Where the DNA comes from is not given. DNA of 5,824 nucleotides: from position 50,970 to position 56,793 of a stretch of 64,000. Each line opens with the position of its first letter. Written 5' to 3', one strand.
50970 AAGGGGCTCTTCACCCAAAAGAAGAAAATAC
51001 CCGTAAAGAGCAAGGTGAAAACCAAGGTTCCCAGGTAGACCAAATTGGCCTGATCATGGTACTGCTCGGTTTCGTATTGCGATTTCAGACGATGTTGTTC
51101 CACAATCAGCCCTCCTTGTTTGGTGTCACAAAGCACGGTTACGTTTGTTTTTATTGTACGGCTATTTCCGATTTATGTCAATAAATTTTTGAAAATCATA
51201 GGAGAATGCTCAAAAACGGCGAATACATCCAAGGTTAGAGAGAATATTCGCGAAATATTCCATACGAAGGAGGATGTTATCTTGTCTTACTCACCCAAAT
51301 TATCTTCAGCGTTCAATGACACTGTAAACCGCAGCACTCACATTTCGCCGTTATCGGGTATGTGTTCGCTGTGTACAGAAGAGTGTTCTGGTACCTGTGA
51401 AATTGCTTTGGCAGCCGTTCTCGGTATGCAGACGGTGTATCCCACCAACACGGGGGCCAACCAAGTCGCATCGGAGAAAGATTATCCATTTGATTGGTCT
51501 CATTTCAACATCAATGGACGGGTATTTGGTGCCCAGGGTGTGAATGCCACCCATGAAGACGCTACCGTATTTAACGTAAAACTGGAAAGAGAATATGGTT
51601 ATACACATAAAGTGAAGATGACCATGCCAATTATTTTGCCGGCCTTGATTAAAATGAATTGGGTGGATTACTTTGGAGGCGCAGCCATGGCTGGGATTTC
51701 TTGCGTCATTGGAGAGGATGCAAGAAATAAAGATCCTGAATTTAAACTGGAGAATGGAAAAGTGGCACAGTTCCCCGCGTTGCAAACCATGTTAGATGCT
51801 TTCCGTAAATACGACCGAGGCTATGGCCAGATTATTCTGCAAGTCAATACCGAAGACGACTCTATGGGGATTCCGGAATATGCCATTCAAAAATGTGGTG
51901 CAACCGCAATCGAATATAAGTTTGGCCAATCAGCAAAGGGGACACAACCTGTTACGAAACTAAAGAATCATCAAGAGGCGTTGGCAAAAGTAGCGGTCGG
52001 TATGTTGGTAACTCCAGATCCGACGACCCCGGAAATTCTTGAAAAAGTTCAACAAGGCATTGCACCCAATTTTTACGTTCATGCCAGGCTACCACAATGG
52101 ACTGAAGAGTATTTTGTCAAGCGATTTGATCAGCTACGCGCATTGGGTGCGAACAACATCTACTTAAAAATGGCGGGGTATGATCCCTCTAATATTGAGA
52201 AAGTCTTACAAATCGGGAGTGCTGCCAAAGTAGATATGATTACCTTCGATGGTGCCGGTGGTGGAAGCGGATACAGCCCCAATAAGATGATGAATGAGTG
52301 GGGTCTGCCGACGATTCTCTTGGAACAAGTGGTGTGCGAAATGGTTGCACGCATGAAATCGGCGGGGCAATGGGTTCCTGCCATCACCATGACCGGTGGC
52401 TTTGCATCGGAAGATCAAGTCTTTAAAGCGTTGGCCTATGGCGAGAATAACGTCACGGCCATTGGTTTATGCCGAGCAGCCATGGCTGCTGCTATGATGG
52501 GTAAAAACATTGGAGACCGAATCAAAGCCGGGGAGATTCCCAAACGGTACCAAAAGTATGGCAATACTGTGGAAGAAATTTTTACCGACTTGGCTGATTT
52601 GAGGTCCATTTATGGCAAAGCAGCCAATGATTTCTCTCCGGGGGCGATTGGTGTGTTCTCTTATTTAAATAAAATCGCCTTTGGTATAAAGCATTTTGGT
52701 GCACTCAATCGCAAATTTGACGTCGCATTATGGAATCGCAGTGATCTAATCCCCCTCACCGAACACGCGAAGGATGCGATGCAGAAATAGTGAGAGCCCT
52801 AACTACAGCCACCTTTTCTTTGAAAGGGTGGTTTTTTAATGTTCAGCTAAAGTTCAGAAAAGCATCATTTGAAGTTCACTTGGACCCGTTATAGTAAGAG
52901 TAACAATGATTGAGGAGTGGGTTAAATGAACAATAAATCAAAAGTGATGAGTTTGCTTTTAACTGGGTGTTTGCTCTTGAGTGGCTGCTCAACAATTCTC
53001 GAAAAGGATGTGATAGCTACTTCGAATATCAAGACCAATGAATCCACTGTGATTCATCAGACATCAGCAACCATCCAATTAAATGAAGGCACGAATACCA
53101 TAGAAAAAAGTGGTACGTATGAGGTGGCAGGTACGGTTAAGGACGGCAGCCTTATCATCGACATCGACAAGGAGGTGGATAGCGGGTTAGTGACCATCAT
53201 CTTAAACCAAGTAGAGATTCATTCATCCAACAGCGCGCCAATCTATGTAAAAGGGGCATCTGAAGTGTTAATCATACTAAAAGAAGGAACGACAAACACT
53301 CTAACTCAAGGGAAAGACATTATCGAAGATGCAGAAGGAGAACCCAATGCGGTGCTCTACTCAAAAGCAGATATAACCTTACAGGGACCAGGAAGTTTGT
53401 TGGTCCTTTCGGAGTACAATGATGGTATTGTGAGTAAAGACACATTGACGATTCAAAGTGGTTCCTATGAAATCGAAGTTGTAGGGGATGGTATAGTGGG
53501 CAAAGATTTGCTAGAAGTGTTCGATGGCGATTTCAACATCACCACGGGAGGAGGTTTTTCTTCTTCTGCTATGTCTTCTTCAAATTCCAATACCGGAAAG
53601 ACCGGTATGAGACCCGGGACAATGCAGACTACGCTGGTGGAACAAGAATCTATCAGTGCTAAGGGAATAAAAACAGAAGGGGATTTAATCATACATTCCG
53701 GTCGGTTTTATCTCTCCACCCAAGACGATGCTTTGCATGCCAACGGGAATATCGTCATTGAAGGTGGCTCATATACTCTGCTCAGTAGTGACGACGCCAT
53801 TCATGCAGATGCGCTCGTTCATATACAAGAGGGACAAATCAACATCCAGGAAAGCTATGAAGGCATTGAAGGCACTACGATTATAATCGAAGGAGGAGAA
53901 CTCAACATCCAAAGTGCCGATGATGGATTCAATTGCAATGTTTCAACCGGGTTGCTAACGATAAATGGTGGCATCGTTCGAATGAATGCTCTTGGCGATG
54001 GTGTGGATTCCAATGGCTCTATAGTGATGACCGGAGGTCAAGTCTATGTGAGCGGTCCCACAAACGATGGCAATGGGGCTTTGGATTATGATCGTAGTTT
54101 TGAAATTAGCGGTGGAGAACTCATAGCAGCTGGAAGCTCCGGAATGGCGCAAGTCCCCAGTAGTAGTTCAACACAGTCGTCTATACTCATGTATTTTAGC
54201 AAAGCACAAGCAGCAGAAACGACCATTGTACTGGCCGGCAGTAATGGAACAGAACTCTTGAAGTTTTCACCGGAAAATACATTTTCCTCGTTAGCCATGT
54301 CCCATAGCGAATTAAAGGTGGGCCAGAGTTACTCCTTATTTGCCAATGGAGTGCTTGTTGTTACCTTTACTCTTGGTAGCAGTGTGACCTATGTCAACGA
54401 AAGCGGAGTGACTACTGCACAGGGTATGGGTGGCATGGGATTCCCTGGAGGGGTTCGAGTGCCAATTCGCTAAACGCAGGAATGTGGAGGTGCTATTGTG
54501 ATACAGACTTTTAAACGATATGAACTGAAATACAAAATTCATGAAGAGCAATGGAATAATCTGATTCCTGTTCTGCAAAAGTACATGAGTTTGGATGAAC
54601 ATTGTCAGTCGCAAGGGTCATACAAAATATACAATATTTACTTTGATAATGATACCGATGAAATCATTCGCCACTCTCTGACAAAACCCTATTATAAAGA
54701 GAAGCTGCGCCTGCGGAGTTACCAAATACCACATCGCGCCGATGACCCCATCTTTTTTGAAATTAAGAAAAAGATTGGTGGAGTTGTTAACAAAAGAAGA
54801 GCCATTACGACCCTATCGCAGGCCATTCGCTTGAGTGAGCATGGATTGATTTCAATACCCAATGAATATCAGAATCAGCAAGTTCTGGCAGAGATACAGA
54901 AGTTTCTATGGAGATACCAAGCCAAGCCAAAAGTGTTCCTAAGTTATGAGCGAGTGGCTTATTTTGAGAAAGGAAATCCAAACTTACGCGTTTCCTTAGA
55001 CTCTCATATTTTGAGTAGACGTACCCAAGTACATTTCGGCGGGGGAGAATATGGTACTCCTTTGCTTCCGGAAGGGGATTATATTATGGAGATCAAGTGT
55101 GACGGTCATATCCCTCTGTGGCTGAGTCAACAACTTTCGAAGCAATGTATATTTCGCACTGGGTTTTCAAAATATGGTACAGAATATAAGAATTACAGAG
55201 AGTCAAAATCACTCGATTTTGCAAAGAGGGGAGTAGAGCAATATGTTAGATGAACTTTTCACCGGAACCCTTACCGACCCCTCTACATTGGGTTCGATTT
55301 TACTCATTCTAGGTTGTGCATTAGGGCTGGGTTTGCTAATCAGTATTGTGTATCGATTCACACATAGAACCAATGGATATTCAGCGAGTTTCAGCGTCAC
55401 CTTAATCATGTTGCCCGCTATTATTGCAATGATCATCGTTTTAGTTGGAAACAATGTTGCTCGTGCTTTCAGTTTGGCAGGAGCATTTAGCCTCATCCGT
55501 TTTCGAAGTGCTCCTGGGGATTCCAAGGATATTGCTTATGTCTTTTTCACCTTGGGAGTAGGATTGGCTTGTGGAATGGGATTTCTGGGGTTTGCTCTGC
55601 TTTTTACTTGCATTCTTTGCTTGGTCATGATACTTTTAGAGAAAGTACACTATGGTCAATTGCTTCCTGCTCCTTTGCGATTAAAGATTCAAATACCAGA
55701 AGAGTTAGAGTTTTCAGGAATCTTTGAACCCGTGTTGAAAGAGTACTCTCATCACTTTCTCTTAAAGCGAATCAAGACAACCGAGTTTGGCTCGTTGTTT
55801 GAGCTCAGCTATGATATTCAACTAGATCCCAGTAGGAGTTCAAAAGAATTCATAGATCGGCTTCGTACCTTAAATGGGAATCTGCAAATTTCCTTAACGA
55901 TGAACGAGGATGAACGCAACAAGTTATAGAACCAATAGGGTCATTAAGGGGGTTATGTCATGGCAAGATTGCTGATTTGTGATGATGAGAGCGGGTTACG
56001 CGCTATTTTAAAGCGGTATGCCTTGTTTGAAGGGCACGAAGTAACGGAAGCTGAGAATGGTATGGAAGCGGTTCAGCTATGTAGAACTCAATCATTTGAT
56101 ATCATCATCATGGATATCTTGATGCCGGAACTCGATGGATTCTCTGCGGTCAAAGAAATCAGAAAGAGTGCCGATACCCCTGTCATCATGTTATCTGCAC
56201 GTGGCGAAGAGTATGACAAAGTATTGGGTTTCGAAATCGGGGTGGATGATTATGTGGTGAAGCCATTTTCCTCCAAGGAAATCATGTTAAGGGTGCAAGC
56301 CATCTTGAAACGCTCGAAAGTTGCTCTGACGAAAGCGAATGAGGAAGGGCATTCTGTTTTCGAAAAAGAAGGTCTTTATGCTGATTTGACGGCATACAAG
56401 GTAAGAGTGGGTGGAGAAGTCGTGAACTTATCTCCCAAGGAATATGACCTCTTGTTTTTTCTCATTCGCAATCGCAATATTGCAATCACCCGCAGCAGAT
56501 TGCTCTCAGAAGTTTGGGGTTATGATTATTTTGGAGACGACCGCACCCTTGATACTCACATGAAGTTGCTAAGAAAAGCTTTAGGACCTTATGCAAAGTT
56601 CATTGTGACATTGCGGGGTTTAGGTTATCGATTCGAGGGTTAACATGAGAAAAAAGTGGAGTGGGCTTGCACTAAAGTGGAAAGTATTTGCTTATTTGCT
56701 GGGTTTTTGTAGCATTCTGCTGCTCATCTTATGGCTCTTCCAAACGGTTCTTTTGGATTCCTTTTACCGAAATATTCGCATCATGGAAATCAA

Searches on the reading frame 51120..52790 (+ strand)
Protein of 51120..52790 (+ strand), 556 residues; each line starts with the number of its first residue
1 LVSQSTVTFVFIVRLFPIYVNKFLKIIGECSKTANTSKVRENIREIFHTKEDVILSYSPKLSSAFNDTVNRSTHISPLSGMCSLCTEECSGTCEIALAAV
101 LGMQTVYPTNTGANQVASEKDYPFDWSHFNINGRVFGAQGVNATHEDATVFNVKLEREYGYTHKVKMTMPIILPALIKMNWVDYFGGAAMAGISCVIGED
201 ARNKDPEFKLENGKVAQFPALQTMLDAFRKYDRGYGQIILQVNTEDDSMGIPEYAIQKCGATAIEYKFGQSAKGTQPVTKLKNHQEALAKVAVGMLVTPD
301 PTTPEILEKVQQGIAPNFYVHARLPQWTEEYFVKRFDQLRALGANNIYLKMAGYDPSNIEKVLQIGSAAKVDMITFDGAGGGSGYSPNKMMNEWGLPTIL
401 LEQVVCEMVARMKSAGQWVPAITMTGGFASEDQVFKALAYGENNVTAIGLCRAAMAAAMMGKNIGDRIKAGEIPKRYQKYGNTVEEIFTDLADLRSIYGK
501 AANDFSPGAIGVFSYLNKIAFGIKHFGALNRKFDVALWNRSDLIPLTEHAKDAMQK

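Call 91: search_protein_families(library=pfam, proteins=[window:51120-52790:+], max_evalue=0.00001)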
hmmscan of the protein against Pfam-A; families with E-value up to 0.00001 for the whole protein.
window:51120-52790:+ (556 aa): 1 family
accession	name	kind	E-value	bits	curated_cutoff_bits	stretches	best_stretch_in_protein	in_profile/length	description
PF01645.23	Glu_synthase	-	7.5e-08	32.4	20.4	1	338-447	197-303/369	Conserved region in glutamate synthase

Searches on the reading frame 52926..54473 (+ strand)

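Call 91: search_protein_families(library=pfam, proteins=[window:52926-54473:+], max_evalue=0.00001)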
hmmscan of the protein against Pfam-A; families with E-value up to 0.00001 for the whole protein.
window:52926-54473:+ (515 aa): 1 family
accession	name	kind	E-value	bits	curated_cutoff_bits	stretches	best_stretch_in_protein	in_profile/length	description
PF14262.12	Cthe_2159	-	5.1e-66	223.1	25.8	3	55-235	3-177/262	Carbohydrate-binding domain-containing protein Cthe_2159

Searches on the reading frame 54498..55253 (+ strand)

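Call 91: search_protein_families(library=pfam, proteins=[window:54498-55253:+], max_evalue=0.00001)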
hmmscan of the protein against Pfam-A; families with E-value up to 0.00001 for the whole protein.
window:54498-55253:+ (251 aa): 1 family
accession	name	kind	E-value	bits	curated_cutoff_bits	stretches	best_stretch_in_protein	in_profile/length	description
PF09359.15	VTC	-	6.1e-43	147.5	23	1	6-231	1-232/235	VTC domain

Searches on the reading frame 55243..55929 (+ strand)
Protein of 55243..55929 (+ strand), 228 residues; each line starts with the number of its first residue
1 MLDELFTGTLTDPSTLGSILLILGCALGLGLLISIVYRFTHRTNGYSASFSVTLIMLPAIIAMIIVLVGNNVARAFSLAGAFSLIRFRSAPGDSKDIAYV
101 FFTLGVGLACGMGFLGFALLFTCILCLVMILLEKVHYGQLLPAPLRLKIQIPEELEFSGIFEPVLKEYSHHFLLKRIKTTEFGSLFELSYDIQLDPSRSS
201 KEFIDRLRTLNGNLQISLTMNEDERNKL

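Call 91: search_protein_families(library=pfam, proteins=[window:55243-55929:+], max_evalue=0.00001)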
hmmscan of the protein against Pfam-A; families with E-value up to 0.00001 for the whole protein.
window:55243-55929:+ (228 aa): 1 family
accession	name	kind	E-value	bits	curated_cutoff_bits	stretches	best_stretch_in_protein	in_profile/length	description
PF16316.10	DUF4956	-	2.9e-17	63.3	30.6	1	32-135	8-112/169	Domain of unknown function (DUF4956)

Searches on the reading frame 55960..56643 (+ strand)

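Call 91: search_protein_families(library=pfam, proteins=[window:55960-56643:+], max_evalue=0.00001)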
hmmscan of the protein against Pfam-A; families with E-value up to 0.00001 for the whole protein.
window:55960-56643:+ (227 aa): 2 families
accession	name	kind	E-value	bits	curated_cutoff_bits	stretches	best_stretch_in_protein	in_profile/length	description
PF00072.30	Response_reg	-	2.5e-27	95.7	30.2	1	5-112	2-110/111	Response regulator receiver domain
PF00486.34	Trans_reg_C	-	7.7e-24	84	26.2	1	152-225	1-77/77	Transcriptional regulatory protein, C terminal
